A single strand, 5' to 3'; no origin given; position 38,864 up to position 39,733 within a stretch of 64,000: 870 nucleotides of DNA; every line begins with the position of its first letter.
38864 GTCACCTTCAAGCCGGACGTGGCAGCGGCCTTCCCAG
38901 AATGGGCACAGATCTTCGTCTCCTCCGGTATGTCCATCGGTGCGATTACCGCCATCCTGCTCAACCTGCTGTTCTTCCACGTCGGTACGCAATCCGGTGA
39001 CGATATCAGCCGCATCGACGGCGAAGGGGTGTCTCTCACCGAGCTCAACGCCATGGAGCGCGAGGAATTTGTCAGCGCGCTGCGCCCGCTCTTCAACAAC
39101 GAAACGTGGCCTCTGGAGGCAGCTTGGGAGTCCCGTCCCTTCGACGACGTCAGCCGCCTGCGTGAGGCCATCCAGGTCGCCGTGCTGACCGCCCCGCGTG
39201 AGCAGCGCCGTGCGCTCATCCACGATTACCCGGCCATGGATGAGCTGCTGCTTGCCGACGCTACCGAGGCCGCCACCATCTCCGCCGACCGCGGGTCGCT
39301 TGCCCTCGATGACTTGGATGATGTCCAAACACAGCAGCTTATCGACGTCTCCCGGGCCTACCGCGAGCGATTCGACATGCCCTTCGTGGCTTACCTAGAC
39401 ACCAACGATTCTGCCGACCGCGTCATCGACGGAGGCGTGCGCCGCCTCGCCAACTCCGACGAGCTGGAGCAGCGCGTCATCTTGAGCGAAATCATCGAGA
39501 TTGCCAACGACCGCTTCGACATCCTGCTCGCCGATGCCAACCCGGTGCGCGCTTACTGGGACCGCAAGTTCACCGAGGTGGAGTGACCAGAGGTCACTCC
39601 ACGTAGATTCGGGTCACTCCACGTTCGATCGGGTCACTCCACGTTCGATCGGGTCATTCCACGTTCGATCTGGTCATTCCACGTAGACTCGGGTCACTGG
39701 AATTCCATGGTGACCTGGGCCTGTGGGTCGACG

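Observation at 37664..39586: NCS2 nucleobase permease fused to a degenerate OHCU-decarboxylase-like cytoplasmic domain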

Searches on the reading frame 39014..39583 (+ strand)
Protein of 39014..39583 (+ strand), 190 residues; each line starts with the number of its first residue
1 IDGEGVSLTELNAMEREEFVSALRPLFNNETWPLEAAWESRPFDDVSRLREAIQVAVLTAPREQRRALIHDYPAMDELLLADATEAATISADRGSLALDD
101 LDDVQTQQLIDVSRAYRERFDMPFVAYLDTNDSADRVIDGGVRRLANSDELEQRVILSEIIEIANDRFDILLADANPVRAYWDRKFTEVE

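Call 3: search_protein_families(library=pfam, proteins=[window:39044-39583:+], max_evalue=1)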
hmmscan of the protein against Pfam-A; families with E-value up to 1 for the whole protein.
window:39044-39583:+ (180 aa): 3 families
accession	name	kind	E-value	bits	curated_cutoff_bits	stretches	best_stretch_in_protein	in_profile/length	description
PF09349.15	OHCU_decarbox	-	3.1e-31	109.5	24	1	2-158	1-154/155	OHCU decarboxylase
PF08658.15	Rad54_N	-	0.13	12.8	27.5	1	51-121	25-95/179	Rad54 N terminal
PF24751.1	DUF7696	-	0.13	12.7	27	1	41-93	13-46/55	Family of unknown function (DUF7696)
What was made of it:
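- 39044..39523 (+): UraD-like (OHCU_decarbox fold) domain, Tyr-type (aa 461-620). PF09349 E 6e-30 (call 3).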

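Call 4: search_protein_families(library=ncbifam, proteins=[window:39044-39583:+], max_evalue=1)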
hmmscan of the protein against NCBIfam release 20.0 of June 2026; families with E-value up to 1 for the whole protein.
window:39044-39583:+ (180 aa): 5 families
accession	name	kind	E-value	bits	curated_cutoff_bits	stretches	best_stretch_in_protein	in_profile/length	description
TIGR03164.1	UHCUDC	equivalog_domain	3.2e-19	69.5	96.25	1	4-158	1-154/157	2-oxo-4-hydroxy-4-carboxy-5-ureidoimidazoline decarboxylase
NF010372.0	PRK13798.1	subfamily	1.8e-13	51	124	1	1-165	12-167/173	2-oxo-4-hydroxy-4-carboxy-5-ureidoimidazoline decarboxylase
NF010373.0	PRK13799.1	equivalog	1.8e-10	39.9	1087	1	1-162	8-173/591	unknown domain/N-carbamoyl-L-amino acid hydrolase fusion protein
TIGR03180.1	UraD_2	equivalog_domain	1.6e-08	34.8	139.4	1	1-159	1-155/158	2-oxo-4-hydroxy-4-carboxy-5-ureidoimidazoline decarboxylase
TIGR01007.1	eps_fam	subfamily_domain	0.16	11.5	108.05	1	136-173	106-143/204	polysaccharide biosynthesis tyrosine autokinase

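Call 5: search_solved_structures(query=window:39014-39583:+, max_evalue=0.01, show_alignments=5)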
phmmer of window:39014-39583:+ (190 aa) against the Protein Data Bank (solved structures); distinct sequences matched with E-value up to 0.01: 3.
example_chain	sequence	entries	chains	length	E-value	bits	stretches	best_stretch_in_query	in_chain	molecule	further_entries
2o70_A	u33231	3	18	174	3.2e-08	37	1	9-174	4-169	OHCU decarboxylase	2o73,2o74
5z5m_A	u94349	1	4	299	0.0039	20.4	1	10-165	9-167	Predicted protein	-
3o7h_A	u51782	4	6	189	0.0057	19.9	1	3-166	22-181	OHCU decarboxylase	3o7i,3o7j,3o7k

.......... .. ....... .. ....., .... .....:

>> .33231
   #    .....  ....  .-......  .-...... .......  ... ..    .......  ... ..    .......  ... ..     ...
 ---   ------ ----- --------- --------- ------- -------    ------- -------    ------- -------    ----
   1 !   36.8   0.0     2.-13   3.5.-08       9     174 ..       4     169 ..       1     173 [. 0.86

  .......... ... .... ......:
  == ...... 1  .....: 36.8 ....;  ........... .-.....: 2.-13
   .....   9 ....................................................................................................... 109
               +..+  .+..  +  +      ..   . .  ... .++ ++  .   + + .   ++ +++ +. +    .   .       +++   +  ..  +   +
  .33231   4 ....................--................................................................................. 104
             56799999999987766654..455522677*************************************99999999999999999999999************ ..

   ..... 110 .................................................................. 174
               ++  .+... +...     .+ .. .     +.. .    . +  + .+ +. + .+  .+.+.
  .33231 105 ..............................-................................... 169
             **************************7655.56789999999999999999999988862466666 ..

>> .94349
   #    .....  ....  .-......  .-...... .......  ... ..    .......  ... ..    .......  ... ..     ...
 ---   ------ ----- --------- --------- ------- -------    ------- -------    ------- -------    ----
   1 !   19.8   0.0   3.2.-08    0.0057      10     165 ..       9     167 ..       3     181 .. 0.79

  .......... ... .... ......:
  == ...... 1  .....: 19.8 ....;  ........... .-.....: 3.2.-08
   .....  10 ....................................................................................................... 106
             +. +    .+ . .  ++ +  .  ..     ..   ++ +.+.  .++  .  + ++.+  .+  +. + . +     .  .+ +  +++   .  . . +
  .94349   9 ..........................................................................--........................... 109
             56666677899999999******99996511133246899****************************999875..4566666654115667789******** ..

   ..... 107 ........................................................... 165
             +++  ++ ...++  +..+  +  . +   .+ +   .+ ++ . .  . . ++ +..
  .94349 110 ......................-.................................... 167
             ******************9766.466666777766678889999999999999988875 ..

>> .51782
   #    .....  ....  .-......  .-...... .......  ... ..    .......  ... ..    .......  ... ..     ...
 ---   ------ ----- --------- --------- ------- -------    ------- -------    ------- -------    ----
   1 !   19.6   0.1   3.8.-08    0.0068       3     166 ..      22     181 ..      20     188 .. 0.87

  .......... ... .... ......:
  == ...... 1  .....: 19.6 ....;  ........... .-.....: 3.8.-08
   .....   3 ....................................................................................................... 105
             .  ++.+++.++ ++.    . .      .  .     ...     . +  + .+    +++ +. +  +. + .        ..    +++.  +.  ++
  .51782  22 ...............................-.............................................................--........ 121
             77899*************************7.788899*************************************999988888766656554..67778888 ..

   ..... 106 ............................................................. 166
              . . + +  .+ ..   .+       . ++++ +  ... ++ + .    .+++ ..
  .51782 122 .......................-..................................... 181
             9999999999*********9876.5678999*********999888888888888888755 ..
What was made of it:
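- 39524..39583 (+): Conserved C-terminal tail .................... (aa 621-640), beyond the Pfam domain. The aligned zebrafish and Klebsiella UraD sequences end before it (call 5).
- Checked: The quoted motifs are present: RPF at 491-493, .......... at 569-578, HDYPAMD at 520-526. phmmer alignments to zebrafish 2O70 and Klebsiella 3O7H place Tyr522 on catalytic His67, Asp542 on Glu87 and Arg617 on Arg161 (call 5).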

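Call 16: search_protein_representatives(protein=window:39014-39583:+)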
Query: 190 residues. Proteins with E-value up to 0.001 (for the whole library): 843; up to 1e-10: 160; up to 1e-30: 6. The best 150 are listed.
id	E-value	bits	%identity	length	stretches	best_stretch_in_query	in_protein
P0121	8.8e-56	204.9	66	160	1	34-189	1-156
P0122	1.2e-55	204.4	55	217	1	3-188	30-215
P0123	1.4e-52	194.5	53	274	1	3-188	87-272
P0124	1.0e-36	142.8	40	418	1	1-189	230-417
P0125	3.6e-36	141.0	46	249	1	2-161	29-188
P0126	3.8e-35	137.7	41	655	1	2-188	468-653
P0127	9.3e-29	116.9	37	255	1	4-189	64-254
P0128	1.1e-28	116.7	38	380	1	3-180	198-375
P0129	2.9e-28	115.3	37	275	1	3-180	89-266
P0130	1.8e-26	109.4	38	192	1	3-180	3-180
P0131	2.3e-25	105.8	55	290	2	3-65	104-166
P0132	3.7e-24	101.9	45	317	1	4-146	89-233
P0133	3.9e-21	92.1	49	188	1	58-178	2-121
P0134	8.3e-21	91.0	34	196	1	3-184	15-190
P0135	1.0e-20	90.7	40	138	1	1-128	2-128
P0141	3.0e-18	82.7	32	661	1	6-186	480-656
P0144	1.3e-17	80.6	34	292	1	26-188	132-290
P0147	1.1e-16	77.6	32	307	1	6-182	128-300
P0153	1.2e-15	74.2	35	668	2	6-105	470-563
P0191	2.2e-13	66.8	30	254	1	7-173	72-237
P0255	2.8e-11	60.0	31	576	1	7-167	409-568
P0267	4.6e-11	59.3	26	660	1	6-179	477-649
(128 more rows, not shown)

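Call 19: search_protein_families(library=pfam, proteins=[P0126, P0141, P0153, P0267, P0124, P0128, P0147, P0144, P0255, P0191], max_evalue=0.001)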
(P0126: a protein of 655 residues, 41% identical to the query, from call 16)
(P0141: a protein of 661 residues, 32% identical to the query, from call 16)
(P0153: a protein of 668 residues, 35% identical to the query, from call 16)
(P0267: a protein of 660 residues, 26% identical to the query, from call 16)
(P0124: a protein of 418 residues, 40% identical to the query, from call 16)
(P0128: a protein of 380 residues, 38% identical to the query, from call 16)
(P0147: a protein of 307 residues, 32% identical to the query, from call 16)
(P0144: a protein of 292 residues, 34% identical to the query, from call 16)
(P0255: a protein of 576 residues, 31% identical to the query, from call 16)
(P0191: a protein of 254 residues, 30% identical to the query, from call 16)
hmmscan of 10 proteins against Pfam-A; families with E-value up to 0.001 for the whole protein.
P0126 (655 aa): 2 families
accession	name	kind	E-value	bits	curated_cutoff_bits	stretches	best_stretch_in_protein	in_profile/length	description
PF00860.26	Xan_ur_permease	-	6.1e-99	331.8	27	1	31-421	2-387/389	Permease family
PF09349.15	OHCU_decarbox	-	2.1e-27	97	24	1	478-634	1-155/155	OHCU decarboxylase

P0141 (661 aa): 2 families
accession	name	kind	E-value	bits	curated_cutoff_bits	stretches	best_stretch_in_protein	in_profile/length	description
PF00860.26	Xan_ur_permease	-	1.5e-91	307.5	27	1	28-430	3-387/389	Permease family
PF09349.15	OHCU_decarbox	-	5.1e-32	112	24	1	486-639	1-155/155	OHCU decarboxylase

P0153 (668 aa): 2 families
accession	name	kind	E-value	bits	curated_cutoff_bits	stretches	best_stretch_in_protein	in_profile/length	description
PF00860.26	Xan_ur_permease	-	2.1e-90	303.7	27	1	30-410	4-388/389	Permease family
PF09349.15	OHCU_decarbox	-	1.6e-38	133.2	24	1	476-652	1-154/155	OHCU decarboxylase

P0267 (660 aa): 2 families
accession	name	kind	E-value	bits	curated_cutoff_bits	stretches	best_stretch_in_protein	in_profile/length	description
PF00860.26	Xan_ur_permease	-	2e-99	333.4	27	1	24-420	2-385/389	Permease family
PF09349.15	OHCU_decarbox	-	5.3e-34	118.4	24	1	483-639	1-155/155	OHCU decarboxylase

P0124 (418 aa): 2 families
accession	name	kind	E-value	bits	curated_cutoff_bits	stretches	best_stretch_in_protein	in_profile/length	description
PF00860.26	Xan_ur_permease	-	9.5e-33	113.9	27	1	26-151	190-317/389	Permease family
PF09349.15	OHCU_decarbox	-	1.4e-29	104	24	1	241-397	1-155/155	OHCU decarboxylase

P0128 (380 aa): 2 families
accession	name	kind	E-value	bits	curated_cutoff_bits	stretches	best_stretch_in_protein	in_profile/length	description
PF00860.26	Xan_ur_permease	-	1e-47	163.1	27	1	1-150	237-387/389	Permease family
PF09349.15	OHCU_decarbox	-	6.2e-40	137.7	24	1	207-363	1-154/155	OHCU decarboxylase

P0147 (307 aa): 2 families
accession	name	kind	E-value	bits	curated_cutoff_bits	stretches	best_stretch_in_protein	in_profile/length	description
PF09349.15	OHCU_decarbox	-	1.4e-30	107.3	24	1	134-287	1-155/155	OHCU decarboxylase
PF00860.26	Xan_ur_permease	-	2e-14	53.5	27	1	16-75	329-388/389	Permease family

P0144 (292 aa): 2 families
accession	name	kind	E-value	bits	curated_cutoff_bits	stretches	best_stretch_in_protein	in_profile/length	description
PF00860.26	Xan_ur_permease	-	2.4e-41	142.2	27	1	1-132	237-370/389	Permease family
PF09349.15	OHCU_decarbox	-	8.3e-33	114.6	24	1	131-271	14-155/155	OHCU decarboxylase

P0255 (576 aa): 3 families
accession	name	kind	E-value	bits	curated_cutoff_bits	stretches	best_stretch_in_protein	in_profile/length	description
PF09349.15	OHCU_decarbox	-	1.5e-49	168.9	24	1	415-570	2-155/155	OHCU decarboxylase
PF01546.33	Peptidase_M20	-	3.8e-15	56.8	24.6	1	78-406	3-205/206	Peptidase family M20/M25/M40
PF07687.19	M20_dimer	-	1.5e-07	31.7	21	1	212-311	5-104/107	Peptidase dimerisation domain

P0191 (254 aa): 1 family
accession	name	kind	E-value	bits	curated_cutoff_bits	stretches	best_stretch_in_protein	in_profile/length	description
PF09349.15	OHCU_decarbox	-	1.7e-36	126.5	24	1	77-233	1-155/155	OHCU decarboxylase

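Call 36: find_homologous_proteins(query=A1, max_evalue=1e-10)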
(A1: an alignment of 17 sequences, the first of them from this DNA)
Query A1 (17 sequences) (190 aa, profile of the alignment): 122 proteins with E <= 1e-10 among 8000 candidates; the best 120 are listed.
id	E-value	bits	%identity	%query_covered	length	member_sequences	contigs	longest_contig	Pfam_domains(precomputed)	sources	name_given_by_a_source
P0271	5.2e-78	279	37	94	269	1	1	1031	PF09349.16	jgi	jgi:OHCU decarboxylase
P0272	7.4e-77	276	35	98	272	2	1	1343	PF09349.16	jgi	-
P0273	9.7e-77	275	37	99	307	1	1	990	PF09349.16,PF00860.27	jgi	-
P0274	1.3e-76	275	34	98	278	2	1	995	PF09349.16,PF00860.27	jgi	jgi:OHCU decarboxylase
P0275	1.6e-76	274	39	94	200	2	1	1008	PF09349.16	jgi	jgi:OHCU decarboxylase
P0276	5.9e-76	273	37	91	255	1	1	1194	PF09349.16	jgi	jgi:OHCU decarboxylase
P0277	1.0e-75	272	36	94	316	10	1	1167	PF09349.16,PF00860.27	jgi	-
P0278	1.2e-75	272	36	95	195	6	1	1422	PF09349.16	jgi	jgi:OHCU decarboxylase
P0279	2.1e-75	271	37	98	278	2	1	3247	PF09349.16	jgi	jgi:OHCU decarboxylase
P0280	2.2e-75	271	36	95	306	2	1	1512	PF09349.16,PF00860.27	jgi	jgi:OHCU decarboxylase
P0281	3.8e-75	270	37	94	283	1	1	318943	PF09349.16,PF00860.27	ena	-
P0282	6.9e-75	269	39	97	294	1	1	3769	PF09349.16,PF00860.27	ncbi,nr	ncbi:MAG TPA: 2-oxo-4-hydroxy-4-carboxy-5-ureidoimidazoline decarboxylase, partial [Nocardioides sp.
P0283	1.2e-74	268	37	99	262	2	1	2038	PF09349.16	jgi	jgi:OHCU decarboxylase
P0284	4.0e-73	263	40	93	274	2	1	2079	PF09349.16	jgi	jgi:OHCU decarboxylase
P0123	2.1e-72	261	52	99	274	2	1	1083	PF09349.16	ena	-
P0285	4.3e-72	260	34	93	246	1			PF09349.16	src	-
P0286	4.8e-72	260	53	97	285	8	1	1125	PF09349.16,PF00860.27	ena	-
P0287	3.3e-71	257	32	97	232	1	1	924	PF09349.16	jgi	jgi:OHCU decarboxylase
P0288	1.2e-70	255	36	94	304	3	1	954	PF09349.16,PF00860.27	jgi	jgi:OHCU decarboxylase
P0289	3.4e-70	254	49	99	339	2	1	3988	PF09349.16,PF00860.27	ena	-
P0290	4.1e-70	254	49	99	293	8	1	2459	PF09349.16,PF00860.27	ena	-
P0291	2.3e-68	248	37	88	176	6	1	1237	PF09349.16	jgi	jgi:uric acid transporter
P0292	5.6e-68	247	93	100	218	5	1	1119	PF09349.16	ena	-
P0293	5.7e-67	243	91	100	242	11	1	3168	PF09349.16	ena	-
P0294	1.3e-66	242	53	99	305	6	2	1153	PF09349.16,PF00860.27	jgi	jgi:OHCU decarboxylase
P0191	1.5e-66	242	31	85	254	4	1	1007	PF09349.16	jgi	jgi:OHCU decarboxylase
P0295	2.2e-66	241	31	93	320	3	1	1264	PF09349.16,PF00860.27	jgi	jgi:OHCU decarboxylase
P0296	2.4e-66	241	49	95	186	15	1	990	PF09349.16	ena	-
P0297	4.5e-66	240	35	89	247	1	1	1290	PF09349.16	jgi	jgi:uric acid transporter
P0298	6.4e-66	240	49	99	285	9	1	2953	PF09349.16,PF00860.27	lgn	-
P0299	8.1e-66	239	79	99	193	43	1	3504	PF09349.16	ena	-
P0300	2.3e-65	238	35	88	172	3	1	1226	PF09349.16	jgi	jgi:OHCU decarboxylase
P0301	3.3e-65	238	49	99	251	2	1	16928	PF09349.16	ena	-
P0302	5.2e-65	237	34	93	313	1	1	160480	PF09349.16,PF00860.27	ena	-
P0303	8.3e-65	236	39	86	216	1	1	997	PF09349.16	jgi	jgi:uric acid transporter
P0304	8.7e-65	236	63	99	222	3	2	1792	PF09349.16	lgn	-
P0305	6.0e-64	233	31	91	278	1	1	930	PF09349.16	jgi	jgi:OHCU decarboxylase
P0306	1.0e-63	233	29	91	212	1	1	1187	PF09349.16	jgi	jgi:uric acid transporter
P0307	1.2e-63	232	33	91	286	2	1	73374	PF09349.16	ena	-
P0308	1.5e-63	232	28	91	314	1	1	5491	PF09349.16,PF00860.27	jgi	jgi:OHCU decarboxylase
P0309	7.6e-63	230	33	91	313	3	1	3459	PF09349.16,PF00860.27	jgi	jgi:OHCU decarboxylase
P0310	1.3e-62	229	36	88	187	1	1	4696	PF09349.16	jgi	jgi:OHCU decarboxylase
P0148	7.5e-62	227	35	82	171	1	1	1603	PF09349.16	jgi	jgi:OHCU decarboxylase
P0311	1.2e-61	226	29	88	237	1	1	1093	PF09349.16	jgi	-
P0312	1.4e-61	226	36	82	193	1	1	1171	PF09349.16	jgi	-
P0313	2.0e-61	225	35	87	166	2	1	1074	PF09349.16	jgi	-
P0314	3.0e-61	225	34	91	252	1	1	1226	PF09349.16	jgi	jgi:OHCU decarboxylase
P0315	6.6e-61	223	50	99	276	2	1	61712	PF09349.16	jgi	jgi:2-oxo-4-hydroxy-4-carboxy--5-ureidoimidazoline (OHCU) decarboxylase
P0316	6.9e-61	223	70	93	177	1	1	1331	PF09349.16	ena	-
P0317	9.1e-61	223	30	88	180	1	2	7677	PF09349.16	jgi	jgi:OHCU decarboxylase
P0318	1.1e-60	223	31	81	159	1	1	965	PF09349.16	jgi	jgi:OHCU decarboxylase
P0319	1.4e-60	222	33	87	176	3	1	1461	PF09349.16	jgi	-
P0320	5.9e-60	220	29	86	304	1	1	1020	PF09349.16,PF00860.27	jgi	jgi:uric acid transporter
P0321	7.5e-60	220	32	83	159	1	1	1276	PF09349.16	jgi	jgi:uric acid transporter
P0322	1.1e-59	219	31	93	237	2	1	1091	PF09349.16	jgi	jgi:OHCU decarboxylase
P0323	2.0e-59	219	34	87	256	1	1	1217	PF09349.16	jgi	jgi:OHCU decarboxylase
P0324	2.5e-59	218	26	87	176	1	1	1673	PF09349.16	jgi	jgi:OHCU decarboxylase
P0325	6.1e-58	214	34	95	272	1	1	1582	PF09349.16,PF00860.27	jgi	jgi:2-oxo-4-hydroxy-4-carboxy--5-ureidoimidazoline (OHCU) decarboxylase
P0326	1.1e-57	213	48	99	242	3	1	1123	PF09349.16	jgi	jgi:2-oxo-4-hydroxy-4-carboxy--5-ureidoimidazoline (OHCU) decarboxylase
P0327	9.0e-57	210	52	96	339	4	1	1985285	PF09349.16,PF00860.27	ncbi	ncbi:solute carrier family 23 protein [Arcanobacterium hippocoleae]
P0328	5.9e-56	207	51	93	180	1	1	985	PF09349.16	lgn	-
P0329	1.1e-55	206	27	84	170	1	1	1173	PF09349.16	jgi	jgi:OHCU decarboxylase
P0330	1.2e-53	200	50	91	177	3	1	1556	PF09349.16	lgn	-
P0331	1.2e-53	200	32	79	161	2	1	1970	PF09349.16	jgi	-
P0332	2.5e-53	199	33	76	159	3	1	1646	PF09349.16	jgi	jgi:uric acid transporter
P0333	2.8e-53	199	28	87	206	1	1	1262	PF09349.16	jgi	jgi:uric acid transporter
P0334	3.4e-52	195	32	73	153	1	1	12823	PF09349.16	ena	-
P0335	3.6e-51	192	30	79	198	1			PF09349.16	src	-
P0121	3.2e-50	189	66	83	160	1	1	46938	PF09349.16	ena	-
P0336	1.1e-48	184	32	79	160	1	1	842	PF09349.16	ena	-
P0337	1.2e-47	180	32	73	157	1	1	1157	PF09349.16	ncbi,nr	ncbi:MAG: hypothetical protein EOO22_24455 [Comamonadaceae bacterium]|nr:MAG: hypothetical protein E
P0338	1.6e-47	180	37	75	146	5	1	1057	PF09349.16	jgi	jgi:OHCU decarboxylase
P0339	2.6e-47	179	32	85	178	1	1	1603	PF09349.16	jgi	jgi:OHCU decarboxylase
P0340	9.1e-47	177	34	86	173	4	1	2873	PF09349.16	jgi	-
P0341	1.2e-46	177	31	89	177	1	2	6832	PF09349.16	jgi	jgi:2-oxo-4-hydroxy-4-carboxy-5-ureidoimidazoline decarboxylase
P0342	2.8e-46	176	66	77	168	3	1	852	PF09349.16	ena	-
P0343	2.9e-46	176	40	44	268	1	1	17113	PF09349.16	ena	-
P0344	4.0e-46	175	30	85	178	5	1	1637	PF09349.16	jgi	jgi:OHCU decarboxylase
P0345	4.8e-46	175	36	73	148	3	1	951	PF09349.16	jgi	jgi:uric acid transporter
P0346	4.9e-46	175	29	86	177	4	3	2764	PF09349.16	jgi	jgi:OHCU decarboxylase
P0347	5.9e-45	171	30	89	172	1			PF09349.16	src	-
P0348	7.8e-45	171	66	76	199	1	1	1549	PF16268.11,PF09349.16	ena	-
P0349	1.7e-44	170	68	76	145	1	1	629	PF09349.16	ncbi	ncbi:2-oxo-4-hydroxy-4-carboxy-5-ureidoimidazoline decarboxylase, partial [Mycolicibacterium goodii]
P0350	2.0e-43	166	35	85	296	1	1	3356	PF00576.28,PF09349.16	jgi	jgi:2-oxo-4-hydroxy-4-carboxy-5-ureidoimidazoline decarboxylase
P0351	2.5e-43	166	28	86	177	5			PF09349.16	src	-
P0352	3.8e-43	166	47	86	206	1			PF09349.16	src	-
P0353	5.4e-42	162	32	86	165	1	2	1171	PF09349.16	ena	-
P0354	2.3e-41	160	30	66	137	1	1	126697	PF09349.16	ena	-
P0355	2.8e-41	159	76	71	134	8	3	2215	PF09349.16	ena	-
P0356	5.5e-41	158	32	86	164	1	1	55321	PF09349.16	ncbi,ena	-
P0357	1.5e-40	157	35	61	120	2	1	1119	PF09349.16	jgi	-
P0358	2.6e-40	156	28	83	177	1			PF09349.16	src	-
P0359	9.6e-40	154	31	87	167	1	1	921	PF09349.16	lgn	-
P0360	1.5e-39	154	33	56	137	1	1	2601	PF09349.16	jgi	jgi:uric acid transporter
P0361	2.6e-39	153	26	61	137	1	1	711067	PF09349.16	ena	-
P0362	3.8e-39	152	32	58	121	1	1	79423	PF09349.16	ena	-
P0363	1.2e-38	151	31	86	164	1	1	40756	PF09349.16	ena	-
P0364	1.6e-38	150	30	57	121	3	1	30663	PF09349.16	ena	-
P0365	3.0e-38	150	33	58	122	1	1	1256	PF09349.16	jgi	-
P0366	3.3e-38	149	30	74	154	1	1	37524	PF09349.16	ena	-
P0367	7.4e-38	148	29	58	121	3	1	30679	PF09349.16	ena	-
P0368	3.8e-37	146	34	88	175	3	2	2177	PF09349.16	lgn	-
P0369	4.3e-36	143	29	57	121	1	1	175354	PF09349.16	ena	-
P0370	6.3e-36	142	31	56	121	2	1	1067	PF09349.16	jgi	jgi:OHCU decarboxylase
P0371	7.2e-36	142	37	46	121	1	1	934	PF09349.16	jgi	jgi:2-oxo-4-hydroxy-4-carboxy--5-ureidoimidazoline (OHCU) decarboxylase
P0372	1.2e-35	141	36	67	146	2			PF09349.16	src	-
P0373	8.4e-35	138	33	46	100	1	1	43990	PF09349.16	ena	-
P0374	2.0e-33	134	30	46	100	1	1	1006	PF09349.16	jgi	jgi:2-oxo-4-hydroxy-4-carboxy--5-ureidoimidazoline (OHCU) decarboxylase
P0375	2.9e-33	133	74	61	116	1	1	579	PF09349.16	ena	-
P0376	3.9e-33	133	30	46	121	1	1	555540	PF09349.16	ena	-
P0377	8.8e-33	132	32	46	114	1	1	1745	PF09349.16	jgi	jgi:2-oxo-4-hydroxy-4-carboxy--5-ureidoimidazoline (OHCU) decarboxylase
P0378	9.0e-32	128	29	60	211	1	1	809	PF09349.16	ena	-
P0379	9.6e-30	122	-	-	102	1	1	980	PF09349.16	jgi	jgi:2-oxo-4-hydroxy-4-carboxy--5-ureidoimidazoline (OHCU) decarboxylase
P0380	1.4e-28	118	30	47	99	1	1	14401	PF09349.16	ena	-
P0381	5.0e-27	113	33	37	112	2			PF09349.16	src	-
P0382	6.5e-26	109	31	85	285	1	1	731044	PF09349.16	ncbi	ncbi:2-oxo-4-hydroxy-4-carboxy-5-ureidoimidazoline decarboxylase [Roseomonas sp. WA12]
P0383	2.3e-23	101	23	86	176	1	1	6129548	PF09349.16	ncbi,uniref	ncbi:2-oxo-4-hydroxy-4-carboxy-5-ureidoimidazoline decarboxylase [Muricoccus radiodurans]|uniref:2-o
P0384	3.5e-23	100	30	35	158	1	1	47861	PF09349.16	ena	-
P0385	5.3e-23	100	27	91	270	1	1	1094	PF09349.16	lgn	-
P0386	2.5e-21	94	41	36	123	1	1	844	PF09349.16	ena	-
